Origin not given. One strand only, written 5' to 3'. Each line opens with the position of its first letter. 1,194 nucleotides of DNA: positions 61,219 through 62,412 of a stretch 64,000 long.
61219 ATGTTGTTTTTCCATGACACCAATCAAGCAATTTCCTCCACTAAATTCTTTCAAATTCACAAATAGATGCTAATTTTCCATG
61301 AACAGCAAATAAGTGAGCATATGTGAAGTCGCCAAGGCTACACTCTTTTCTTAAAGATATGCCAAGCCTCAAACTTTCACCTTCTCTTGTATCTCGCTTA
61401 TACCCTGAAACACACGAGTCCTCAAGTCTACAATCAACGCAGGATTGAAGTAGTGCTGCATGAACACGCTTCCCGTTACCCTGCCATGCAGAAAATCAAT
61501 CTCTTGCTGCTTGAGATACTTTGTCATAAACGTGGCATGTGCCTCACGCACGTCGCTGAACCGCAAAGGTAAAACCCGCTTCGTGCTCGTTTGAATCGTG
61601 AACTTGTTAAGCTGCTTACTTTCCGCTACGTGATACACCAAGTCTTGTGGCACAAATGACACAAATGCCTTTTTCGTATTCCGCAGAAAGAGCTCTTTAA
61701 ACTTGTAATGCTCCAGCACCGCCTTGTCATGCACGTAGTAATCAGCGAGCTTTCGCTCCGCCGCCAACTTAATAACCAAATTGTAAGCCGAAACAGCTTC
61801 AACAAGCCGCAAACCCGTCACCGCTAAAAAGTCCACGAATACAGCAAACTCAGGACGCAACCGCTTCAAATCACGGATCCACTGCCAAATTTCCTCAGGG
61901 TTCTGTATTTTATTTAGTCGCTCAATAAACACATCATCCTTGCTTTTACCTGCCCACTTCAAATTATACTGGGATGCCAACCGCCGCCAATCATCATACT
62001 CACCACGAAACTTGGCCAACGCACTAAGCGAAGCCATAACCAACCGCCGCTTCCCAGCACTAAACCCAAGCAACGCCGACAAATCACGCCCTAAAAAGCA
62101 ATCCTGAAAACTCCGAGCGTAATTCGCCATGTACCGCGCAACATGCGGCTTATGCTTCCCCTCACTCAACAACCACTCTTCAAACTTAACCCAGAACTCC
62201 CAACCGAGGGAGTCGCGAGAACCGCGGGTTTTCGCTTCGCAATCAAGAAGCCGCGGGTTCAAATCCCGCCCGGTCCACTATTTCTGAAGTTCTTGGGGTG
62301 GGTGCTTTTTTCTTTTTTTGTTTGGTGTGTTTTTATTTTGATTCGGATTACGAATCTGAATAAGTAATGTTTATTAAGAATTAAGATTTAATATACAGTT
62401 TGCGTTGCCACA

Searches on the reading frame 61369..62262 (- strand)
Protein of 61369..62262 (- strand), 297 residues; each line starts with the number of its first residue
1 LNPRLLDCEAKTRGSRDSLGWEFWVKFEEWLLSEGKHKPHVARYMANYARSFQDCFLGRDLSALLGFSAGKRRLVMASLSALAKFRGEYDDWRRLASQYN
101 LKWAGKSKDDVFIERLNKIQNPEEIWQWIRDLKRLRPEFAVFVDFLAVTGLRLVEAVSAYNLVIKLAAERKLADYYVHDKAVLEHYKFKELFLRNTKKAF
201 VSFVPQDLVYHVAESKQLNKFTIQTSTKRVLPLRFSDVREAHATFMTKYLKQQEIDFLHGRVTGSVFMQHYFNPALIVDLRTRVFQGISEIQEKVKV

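Call 7: search_protein_families(library=pfam, max_evalue=0.1, proteins=[window:61369-62262:-])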
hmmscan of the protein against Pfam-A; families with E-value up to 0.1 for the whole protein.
window:61369-62262:- (297 aa): 1 family
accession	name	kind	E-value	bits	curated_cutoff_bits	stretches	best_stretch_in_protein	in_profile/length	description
PF16795.10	Phage_integr_3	-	3.1e-11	43.9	27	1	121-277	5-150/161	Archaeal phage integrase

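Call 9: search_protein_families(library=phrogs, max_evalue=0.1, proteins=[window:61369-62262:-])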
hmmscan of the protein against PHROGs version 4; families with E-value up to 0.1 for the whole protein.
window:61369-62262:- (297 aa): 1 family
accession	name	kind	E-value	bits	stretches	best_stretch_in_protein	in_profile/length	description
phrog_5127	-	integration and excision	1.9e-12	48.4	1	26-273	125-333/355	integrase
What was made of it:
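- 61369..62262 (-): Int(C): catalytic part of the SSV-type tyrosine integrase. Pfam PF16795 (Archaeal phage integrase) 3e-11; phrog_5127 2e-12 (calls 7, 9).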
